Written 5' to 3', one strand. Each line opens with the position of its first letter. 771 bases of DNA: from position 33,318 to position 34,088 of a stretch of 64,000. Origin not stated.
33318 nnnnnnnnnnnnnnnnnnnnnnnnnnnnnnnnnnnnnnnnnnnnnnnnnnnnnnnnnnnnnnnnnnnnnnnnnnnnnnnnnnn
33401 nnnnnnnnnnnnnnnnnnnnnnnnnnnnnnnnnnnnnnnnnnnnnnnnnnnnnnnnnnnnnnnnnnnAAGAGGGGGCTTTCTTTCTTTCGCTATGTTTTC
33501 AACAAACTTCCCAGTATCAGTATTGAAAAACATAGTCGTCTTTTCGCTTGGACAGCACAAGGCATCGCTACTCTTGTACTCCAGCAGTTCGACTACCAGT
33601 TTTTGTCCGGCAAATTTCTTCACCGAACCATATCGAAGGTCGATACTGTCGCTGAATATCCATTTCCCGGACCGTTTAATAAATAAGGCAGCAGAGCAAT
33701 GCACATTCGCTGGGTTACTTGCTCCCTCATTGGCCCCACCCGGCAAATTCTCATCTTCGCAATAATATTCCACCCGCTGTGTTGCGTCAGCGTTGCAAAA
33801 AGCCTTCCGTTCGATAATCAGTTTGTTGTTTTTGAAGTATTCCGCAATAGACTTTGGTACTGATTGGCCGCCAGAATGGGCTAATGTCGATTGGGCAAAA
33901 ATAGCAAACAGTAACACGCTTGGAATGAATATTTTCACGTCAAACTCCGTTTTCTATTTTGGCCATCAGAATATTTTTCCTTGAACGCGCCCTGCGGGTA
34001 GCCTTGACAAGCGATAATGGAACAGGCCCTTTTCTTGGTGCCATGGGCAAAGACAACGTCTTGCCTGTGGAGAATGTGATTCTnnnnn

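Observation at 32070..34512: Low-GC island carrying a secreted 13-repeat ankyrin protein with a novel N-terminal domain and an orphan HigA-like antitoxin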

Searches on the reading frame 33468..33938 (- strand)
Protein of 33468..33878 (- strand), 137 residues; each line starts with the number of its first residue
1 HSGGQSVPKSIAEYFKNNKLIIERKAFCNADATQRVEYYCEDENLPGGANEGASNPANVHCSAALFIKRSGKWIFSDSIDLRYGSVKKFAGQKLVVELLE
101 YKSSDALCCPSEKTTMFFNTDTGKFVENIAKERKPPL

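Call 9: find_homologous_proteins(query=window:33474-33878:-, max_evalue=0.01)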
Query seq(135 aa) (135 aa): 3 proteins with E <= 0.01 among 8 candidates.
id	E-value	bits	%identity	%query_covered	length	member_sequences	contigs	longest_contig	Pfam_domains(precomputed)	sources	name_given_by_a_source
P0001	6.1e-33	132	76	61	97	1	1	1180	-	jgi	jgi:hypothetical protein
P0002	5.5e-32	129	49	94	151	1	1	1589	-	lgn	-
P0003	2.4e-31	127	73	57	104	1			-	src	-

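Call 34: find_encoding_contigs(protein=P0002, flank=5000, max_places=4)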
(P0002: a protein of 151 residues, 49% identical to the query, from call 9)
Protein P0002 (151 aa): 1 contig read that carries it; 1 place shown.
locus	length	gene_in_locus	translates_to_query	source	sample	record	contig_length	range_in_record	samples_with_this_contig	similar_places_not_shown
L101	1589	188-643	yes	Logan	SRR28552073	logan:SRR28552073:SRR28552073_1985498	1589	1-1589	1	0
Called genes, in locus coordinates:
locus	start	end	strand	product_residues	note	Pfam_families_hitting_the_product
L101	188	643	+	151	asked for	-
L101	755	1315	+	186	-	-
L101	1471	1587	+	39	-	?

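Call 35: find_encoding_contigs(protein=P0001, flank=5000, max_places=4)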
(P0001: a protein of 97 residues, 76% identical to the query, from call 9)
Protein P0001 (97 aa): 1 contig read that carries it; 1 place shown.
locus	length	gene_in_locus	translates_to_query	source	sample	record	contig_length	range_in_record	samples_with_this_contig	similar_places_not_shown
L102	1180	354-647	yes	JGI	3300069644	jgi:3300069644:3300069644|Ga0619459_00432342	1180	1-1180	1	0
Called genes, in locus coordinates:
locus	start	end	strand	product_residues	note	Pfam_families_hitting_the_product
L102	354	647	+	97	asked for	-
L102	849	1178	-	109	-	?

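Call 39: search_protein_families(library=pfam, proteins=[window:33468-33878:-, L101:755-1315:+], max_evalue=1)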
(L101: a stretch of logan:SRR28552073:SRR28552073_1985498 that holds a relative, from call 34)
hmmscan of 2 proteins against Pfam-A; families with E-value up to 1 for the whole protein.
window:33468-33878:- (137 aa): 2 families
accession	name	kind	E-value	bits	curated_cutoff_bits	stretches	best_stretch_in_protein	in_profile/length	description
PF14041.11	Lipoprotein_21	-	0.016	15.7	25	1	85-120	49-84/87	LppP/LprE lipoprotein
PF23214.1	SH3_CYT4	-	0.03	14.4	27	1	66-101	34-69/73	Mitochondrial protein cyt-4 SH3 domain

L101:755-1315:+ (186 aa): 0 families
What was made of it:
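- On LppP/LprE lipoprotein (PF14041): The window N-domain scores 15.7 bits against a cut-off of 25 (E 0.016; call 39).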

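Call 45: predict_structure(alignment_id=A4)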
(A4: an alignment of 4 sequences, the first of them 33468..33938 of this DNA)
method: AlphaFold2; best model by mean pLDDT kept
length: 157 residues; sequences in the alignment: 4
mean_pLDDT: 77.4   pTM: 0.67
mean pLDDT of the five models: 77.4, 75.7, 69.1, 62.8, 61.3
residues with pLDDT >= 90: 43; 70-90: 74; 50-70: 15; < 50: 25
segments of 3 or more residues with pLDDT < 50: 1-4, 6-25
pLDDT, mean of each block of 10 residues (from residue 1): 45 44 54 84 92 92 90 84 91 88 87 87 74 86 76 58
secondary structure, 60 per line:
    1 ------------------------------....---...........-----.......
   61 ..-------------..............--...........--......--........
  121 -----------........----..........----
elements in order: H31-34 E41-48 E54-62 E79-89 E92-102 E105-110 E113-120 E132-139 E144-153

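Call 46: search_protein_representatives(alignment_id=A4)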
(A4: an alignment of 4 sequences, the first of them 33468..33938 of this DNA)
Query: 4 sequences, 150 profile positions. Proteins with E-value up to 0.001 (for the whole library): 35; up to 1e-10: 32; up to 1e-30: 11. The best 35 are listed.
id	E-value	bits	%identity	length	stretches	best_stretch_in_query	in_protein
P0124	9.0e-70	249.5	-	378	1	1-148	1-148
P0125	3.1e-59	215.3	-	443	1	2-148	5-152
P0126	1.6e-55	203.3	-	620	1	3-148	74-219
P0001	5.0e-52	191.9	-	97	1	13-109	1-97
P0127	2.5e-45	170.2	-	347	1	8-148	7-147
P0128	4.8e-45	169.3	-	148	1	6-150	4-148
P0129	6.2e-42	159.2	-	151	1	1-150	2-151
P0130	8.6e-39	149.0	-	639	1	45-148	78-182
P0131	2.0e-35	138.0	-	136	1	31-148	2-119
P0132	9.7e-35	135.8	-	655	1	17-148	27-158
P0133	3.4e-31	124.3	-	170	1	43-147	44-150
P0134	2.8e-29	118.1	-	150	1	13-146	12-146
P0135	3.4e-29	117.8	-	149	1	11-149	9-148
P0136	1.8e-27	112.2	-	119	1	38-147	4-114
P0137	1.7e-26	109.0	-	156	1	10-146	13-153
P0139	2.7e-25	105.1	-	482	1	27-148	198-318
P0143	2.6e-22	95.5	-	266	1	7-137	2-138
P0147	2.0e-21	92.6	-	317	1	28-148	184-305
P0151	3.4e-14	69.1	-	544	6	80-146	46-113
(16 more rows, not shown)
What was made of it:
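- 35 clusters among 1.84e9 representatives (call 46). The family is extremely sparse, with 35 clusters (call 46), which fits patchy transfer.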

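Call 48: search_protein_families(library=pfam, proteins=[P0124, P0125, P0126, P0127, P0130, P0132, P0139, P0147, P0143, P0151], max_evalue=0.001)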
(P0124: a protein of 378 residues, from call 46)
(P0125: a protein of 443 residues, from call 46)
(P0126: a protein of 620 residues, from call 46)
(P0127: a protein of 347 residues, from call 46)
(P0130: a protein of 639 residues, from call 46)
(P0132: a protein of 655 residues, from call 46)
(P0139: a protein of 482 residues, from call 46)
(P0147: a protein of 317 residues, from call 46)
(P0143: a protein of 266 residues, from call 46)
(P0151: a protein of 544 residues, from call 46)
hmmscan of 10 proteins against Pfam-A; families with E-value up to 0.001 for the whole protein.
P0124 (378 aa): 8 families
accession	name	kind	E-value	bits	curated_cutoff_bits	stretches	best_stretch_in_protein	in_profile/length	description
PF12796.13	Ank_2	-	5e-54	181.3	27.3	4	157-251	1-89/90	Ankyrin repeats (3 copies)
PF00023.36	Ank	-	2.7e-47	156.5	21.1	3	317-347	1-31/33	Ankyrin repeat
PF13637.12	Ank_4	-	2.2e-42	142.5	22.7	4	290-338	2-50/50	Ankyrin repeats (many copies)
PF13606.12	Ank_3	-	2.5e-31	104.1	22.3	2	317-345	1-29/30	Ankyrin repeat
PF13857.12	Ank_5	-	4.7e-28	97.4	27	3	304-347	1-45/56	Ankyrin repeats (many copies)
PF23745.1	ANK_LRRK2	-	1.9e-08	34.6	27.5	1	289-375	35-115/130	LRRK2 ANK repeat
PF24521.3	Ank_KRIT1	-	4.1e-08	33.5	80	1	293-375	26-107/149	KRIT1 ankyrin-repeats domain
PF25508.1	TRPM2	-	0.00057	20.5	27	0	277-313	6-42/257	TRPM2-like domain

P0125 (443 aa): 7 families
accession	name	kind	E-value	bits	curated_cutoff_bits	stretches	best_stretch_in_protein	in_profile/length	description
PF12796.13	Ank_2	-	1.5e-75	250.2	27.3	5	163-253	3-89/90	Ankyrin repeats (3 copies)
PF00023.36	Ank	-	6.3e-55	180.5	21.1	5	223-254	1-32/33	Ankyrin repeat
PF13637.12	Ank_4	-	1.9e-45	152.2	22.7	6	359-397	4-42/50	Ankyrin repeats (many copies)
PF13606.12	Ank_3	-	1.6e-41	135.3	22.3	1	191-219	2-30/30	Ankyrin repeat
PF13857.12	Ank_5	-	2.2e-35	120.8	27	4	177-231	1-56/56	Ankyrin repeats (many copies)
PF23745.1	ANK_LRRK2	-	1.1e-13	51.6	27.5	1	261-344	35-115/130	LRRK2 ANK repeat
PF24521.3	Ank_KRIT1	-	2.3e-13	50.5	80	1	163-248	24-109/149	KRIT1 ankyrin-repeats domain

P0126 (620 aa): 7 families
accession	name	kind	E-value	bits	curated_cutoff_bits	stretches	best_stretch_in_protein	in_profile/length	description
PF12796.13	Ank_2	-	5.2e-65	216.5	27.3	4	396-488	2-90/90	Ankyrin repeats (3 copies)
PF00023.36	Ank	-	4.5e-62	202.9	21.1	7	290-321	1-30/33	Ankyrin repeat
PF13637.12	Ank_4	-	1e-58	194.4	22.7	6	264-312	3-49/50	Ankyrin repeats (many copies)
PF13857.12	Ank_5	-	6e-44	148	27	5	312-366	1-56/56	Ankyrin repeats (many copies)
PF13606.12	Ank_3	-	2.5e-42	137.8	22.3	1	457-486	1-30/30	Ankyrin repeat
PF23745.1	ANK_LRRK2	-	1.3e-13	51.3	27.5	1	398-480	38-115/130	LRRK2 ANK repeat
PF24521.3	Ank_KRIT1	-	1.7e-10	41.3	80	0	290-364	45-123/149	KRIT1 ankyrin-repeats domain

P0127 (347 aa): 5 families
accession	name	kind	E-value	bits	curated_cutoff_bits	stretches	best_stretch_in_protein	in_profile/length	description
PF12796.13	Ank_2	-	7.5e-24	84.6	27.3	2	159-247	4-90/90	Ankyrin repeats (3 copies)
PF13857.12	Ank_5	-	7.6e-21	74.4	27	2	172-223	1-53/56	Ankyrin repeats (many copies)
PF00023.36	Ank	-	9.8e-20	70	21.1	1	186-216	2-32/33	Ankyrin repeat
PF13637.12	Ank_4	-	3.2e-18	65.8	22.7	1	158-206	3-50/50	Ankyrin repeats (many copies)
PF13606.12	Ank_3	-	1.2e-10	41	22.3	1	185-213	1-29/30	Ankyrin repeat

P0130 (639 aa): 8 families
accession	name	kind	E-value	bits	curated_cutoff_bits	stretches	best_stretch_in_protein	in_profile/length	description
PF12796.13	Ank_2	-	6.1e-63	209.8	27.3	5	292-381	2-90/90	Ankyrin repeats (3 copies)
PF00023.36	Ank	-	8.9e-58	189.4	21.1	4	351-382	2-33/33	Ankyrin repeat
PF13857.12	Ank_5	-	2.7e-48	161.9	27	5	337-388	1-53/56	Ankyrin repeats (many copies)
PF13637.12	Ank_4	-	4.6e-47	157.4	22.7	5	428-479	1-50/50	Ankyrin repeats (many copies)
PF13606.12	Ank_3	-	1.5e-41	135.4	22.3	0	351-378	2-29/30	Ankyrin repeat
PF23745.1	ANK_LRRK2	-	7.5e-13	48.9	27.5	0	190-275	34-114/130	LRRK2 ANK repeat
PF24521.3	Ank_KRIT1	-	5.6e-10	39.6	80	0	198-298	29-129/149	KRIT1 ankyrin-repeats domain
PF25508.1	TRPM2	-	4.9e-05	24.1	27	0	416-483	6-70/257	TRPM2-like domain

P0132 (655 aa): 7 families
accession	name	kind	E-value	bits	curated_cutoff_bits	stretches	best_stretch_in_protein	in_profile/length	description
PF12796.13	Ank_2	-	1.4e-109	359.3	27.3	10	171-259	5-89/90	Ankyrin repeats (3 copies)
PF00023.36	Ank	-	5e-58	190.2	21.1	4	229-260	1-32/33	Ankyrin repeat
PF13637.12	Ank_4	-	4.5e-46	154.3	22.7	3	526-574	2-50/50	Ankyrin repeats (many copies)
PF13606.12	Ank_3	-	1.9e-42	138.2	22.3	1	229-257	1-29/30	Ankyrin repeat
PF13857.12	Ank_5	-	2.4e-40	136.5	27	3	216-270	1-56/56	Ankyrin repeats (many copies)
PF24521.3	Ank_KRIT1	-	9.5e-15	55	80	1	502-576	30-107/149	KRIT1 ankyrin-repeats domain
PF23745.1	ANK_LRRK2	-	8e-06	26.2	27.5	0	201-254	35-118/130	LRRK2 ANK repeat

P0139 (482 aa): 5 families
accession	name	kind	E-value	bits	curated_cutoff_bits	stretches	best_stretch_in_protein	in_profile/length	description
PF12796.13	Ank_2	-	1.2e-24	87.1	27.3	2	344-419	17-89/90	Ankyrin repeats (3 copies)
PF13637.12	Ank_4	-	2.6e-24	85.2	22.7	3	362-410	2-50/50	Ankyrin repeats (many copies)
PF00023.36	Ank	-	2e-21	75.3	21.1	2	389-419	1-31/33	Ankyrin repeat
PF13857.12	Ank_5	-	4e-21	75.3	27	3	376-425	1-50/56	Ankyrin repeats (many copies)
PF13606.12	Ank_3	-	6.4e-15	54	22.3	0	390-418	2-30/30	Ankyrin repeat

P0147 (317 aa): 0 families

P0143 (266 aa): 0 families

P0151 (544 aa): 3 families
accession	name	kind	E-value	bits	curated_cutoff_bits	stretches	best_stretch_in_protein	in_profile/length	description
PF21979.2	Hfq_1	-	6.2e-09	36.3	27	0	18-38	39-59/61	Hfq related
PF24218.1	DUF7437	-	2.9e-05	24.1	27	0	51-61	9-19/66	Family of unknown function (DUF7437)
PF14127.11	DUF4294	-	0.00039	20.8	27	0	64-86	131-153/155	Domain of unknown function (DUF4294)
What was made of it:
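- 7 of 10 long members are N-domain plus ANK, and standalone ~150-aa secreted forms also exist (calls 34, 48).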

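Call 50: fold_search(model_id=the predicted structure, library=pdb)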
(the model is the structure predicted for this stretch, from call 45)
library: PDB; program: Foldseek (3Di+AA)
matches with E <= 10: 803; with E <= 0.001: 0
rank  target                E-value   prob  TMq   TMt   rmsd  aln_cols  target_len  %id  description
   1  4hxe                  2.7e-02  1.00  0.48  0.14   4.0       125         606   12  Pyrococcus horikoshii acylaminoacyl peptidase (uncomplexed) (released 2013-05-08)
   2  4hxg_E                2.9e-02  1.00  0.50  0.15   3.9       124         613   10  Pyrococcus horikoshii acylaminoacyl peptidase (orthorhombic crystal form) (released 2013-05-08)
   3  4hxg_H                3.2e-02  1.00  0.50  0.15   3.9       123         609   10  Pyrococcus horikoshii acylaminoacyl peptidase (orthorhombic crystal form) (released 2013-05-08)
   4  4qrj_B                3.8e-02  0.98  0.33  0.18   4.9       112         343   10  Crystal structure of a putative 6-phosphogluconolactonase (BACUNI_04672) from Bacteroides uniformis ATCC 8492 at 2.20  (released 2014-07-23)
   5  9n6z_LH               4.0e-02  0.75  0.29  0.08  11.2       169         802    9  SSU processome maturation and disassembly, State D (released 2025-11-05)
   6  6ke6_AG               4.2e-02  0.98  0.38  0.10   5.0       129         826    7  3.4 angstrom cryo-EM structure of yeast 90S small subunit preribosome (released 2020-08-05)
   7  9g33_UQ               4.2e-02  0.93  0.35  0.08  10.7       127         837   10  Stalled 90S - Utp23-Krr1-deltaC3 (released 2025-06-18)
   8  5wlc_LH               4.5e-02  0.97  0.38  0.10   5.0       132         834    9  The complete structure of the small subunit processome (released 2017-09-27)
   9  6zqa_UQ               4.7e-02  0.98  0.39  0.10   5.1       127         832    7  Cryo-EM structure of the 90S pre-ribosome from Saccharomyces cerevisiae, state A (Poly-Ala) (released 2020-09-23)
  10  4hxf                  5.0e-02  1.00  0.48  0.14   4.1       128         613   12  Acylaminoacyl peptidase in complex with Z-Gly-Gly-Phe-chloromethyl ketone (released 2013-05-08)
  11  7zny_C                6.2e-02  0.98  0.46  0.18   6.6       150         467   13  Cryo-EM structure of the canine distemper virus tetrameric attachment glycoprotein (released 2023-02-08)
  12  9q2d_C                6.9e-02  0.69  0.30  0.09  10.2       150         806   13  Cryo-EM structure of ternary complex Ikaros-ZF2:CC-885:CRBN:DDB1 (molecular glue degrader) (released 2025-10-01)
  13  5k1h_B                7.7e-02  0.95  0.39  0.13   5.0       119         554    8  eIF3b relocated to the intersubunit face to interact with eIF1 and below the eIF2 ternary-complex. from the structure  (released 2016-07-13)
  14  4hxg_I                8.1e-02  0.99  0.49  0.15   4.0       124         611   11  Pyrococcus horikoshii acylaminoacyl peptidase (orthorhombic crystal form) (released 2013-05-08)
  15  1y7b_A                8.1e-02  0.97  0.44  0.16   4.5       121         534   11  BETA-D-XYLOSIDASE, A FAMILY 43 GLYCOSIDE HYDROLASE (released 2005-01-25)
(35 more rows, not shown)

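Call 51: find_encoding_contigs(protein=P0126, flank=8000, max_places=4)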
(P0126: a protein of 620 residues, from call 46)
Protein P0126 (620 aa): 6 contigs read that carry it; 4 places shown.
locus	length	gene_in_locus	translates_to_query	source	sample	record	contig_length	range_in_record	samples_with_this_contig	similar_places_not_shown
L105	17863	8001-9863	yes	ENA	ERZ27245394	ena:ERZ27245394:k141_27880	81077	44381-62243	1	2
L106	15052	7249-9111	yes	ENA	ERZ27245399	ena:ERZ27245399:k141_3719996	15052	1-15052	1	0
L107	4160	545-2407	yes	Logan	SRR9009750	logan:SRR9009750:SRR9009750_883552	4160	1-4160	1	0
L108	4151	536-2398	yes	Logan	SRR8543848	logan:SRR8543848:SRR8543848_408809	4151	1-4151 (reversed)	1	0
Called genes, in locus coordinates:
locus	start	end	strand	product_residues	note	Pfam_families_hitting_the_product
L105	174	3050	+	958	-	PF03477:ATP-cone, PF00317:Ribonuc_red_lgN, PF02867:Ribonuc_red_lgC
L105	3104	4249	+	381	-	PF00268:Ribonuc_red_sm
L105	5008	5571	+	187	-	-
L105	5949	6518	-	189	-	PF00227:Proteasome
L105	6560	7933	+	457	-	PF04715:, PF00425:Chorismate_bind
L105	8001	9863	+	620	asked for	PF12796:Ank_2, PF13637:Ank_4, PF12796:Ank_2, PF13637:Ank_4, PF13857:Ank_5, PF12796:Ank_2, PF13637:Ank_4, PF13857:Ank_5, +14 more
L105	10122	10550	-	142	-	PF22636:FlK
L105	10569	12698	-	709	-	PF13328:HD_4, PF01966:HD, PF04607:RelA_SpoT, PF02824:TGS, PF28438:RelA_RIS, PF13291:ACT_4, PF22629:ACT_AHAS_ss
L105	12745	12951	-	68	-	PF01192:RNA_pol_Rpb6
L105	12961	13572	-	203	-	PF00625:Guanylate_kin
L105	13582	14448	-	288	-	PF03755:YicC-like_N, PF08340:YicC-like_C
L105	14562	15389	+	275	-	PF00481:PP2C, PF13672:PP2C_2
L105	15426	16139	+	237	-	PF01138:RNase_PH, PF03725:RNase_PH_C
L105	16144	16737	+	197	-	PF01725:Ham1p_like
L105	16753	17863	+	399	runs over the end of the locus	PF04055:Radical_SAM, PF06969:HemN_C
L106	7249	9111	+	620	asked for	PF12796:Ank_2, PF13637:Ank_4, PF12796:Ank_2, PF13637:Ank_4, PF13857:Ank_5, PF12796:Ank_2, PF13637:Ank_4, PF13857:Ank_5, +14 more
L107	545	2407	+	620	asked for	PF12796:Ank_2, PF13637:Ank_4, PF12796:Ank_2, PF13637:Ank_4, PF13857:Ank_5, PF12796:Ank_2, PF13637:Ank_4, PF13857:Ank_5, +14 more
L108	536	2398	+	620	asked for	PF12796:Ank_2, PF13637:Ank_4, PF12796:Ank_2, PF13637:Ank_4, PF13857:Ank_5, PF12796:Ank_2, PF13637:Ank_4, PF13857:Ank_5, +14 more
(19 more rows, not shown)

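Call 63: search_protein_families(library=pfam, alignment_id=A6, max_evalue=0.1)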
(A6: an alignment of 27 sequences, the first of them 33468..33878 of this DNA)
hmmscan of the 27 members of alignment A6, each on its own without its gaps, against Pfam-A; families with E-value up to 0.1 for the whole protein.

A. member 1, window:33468-33878:- (137 aa): 2 families
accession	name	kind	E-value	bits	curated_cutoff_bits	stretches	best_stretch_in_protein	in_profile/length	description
PF14041.11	Lipoprotein_21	-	0.016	15.7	25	1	85-120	49-84/87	LppP/LprE lipoprotein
PF23214.1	SH3_CYT4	-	0.03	14.4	27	1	66-101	34-69/73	Mitochondrial protein cyt-4 SH3 domain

B. families by the number of members that match (of 27 scanned): 3 families
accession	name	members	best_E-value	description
PF14041.11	Lipoprotein_21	12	1.4e-05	LppP/LprE lipoprotein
PF23214.1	SH3_CYT4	1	0.03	Mitochondrial protein cyt-4 SH3 domain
PF08935.16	VP4_2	1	0.045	Viral protein VP4 subunit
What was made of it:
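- On LppP/LprE lipoprotein (PF14041): 12 of 27 family members hit at E<=0.1, best 1.4e-5 (call 63).
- Closest known: LppP/LprE lipoprotein family. Same: 12 of 27 N-domain family members hit the model (best E 1.4e-5), aligned over the half that carries the conserved D-[AP]-L-C-C-P-S motif (calls 39, 63).
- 12 of 27 members hit PF14041 (call 63). The N-domain relatives (LppP/LprE) are envelope lipoproteins (call 63).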

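Call 64: search_solved_structures(query=A6, max_evalue=1)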
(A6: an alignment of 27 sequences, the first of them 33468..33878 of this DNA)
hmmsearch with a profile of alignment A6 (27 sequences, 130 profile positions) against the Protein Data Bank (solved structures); distinct sequences matched with E-value up to 1: 3.
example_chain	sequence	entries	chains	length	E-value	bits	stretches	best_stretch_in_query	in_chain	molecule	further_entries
2y8g_A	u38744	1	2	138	0.41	13.5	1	48-92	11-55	RAN-BINDING PROTEIN 3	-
2crf_A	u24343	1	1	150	0.49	13.3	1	48-92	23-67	RAN binding protein 3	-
2y8f_A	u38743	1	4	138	0.52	13.2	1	48-92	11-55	RAN-BINDING PROTEIN 3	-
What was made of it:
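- Tried and rejected: The profile search against PDB sequences found nothing (call 64).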
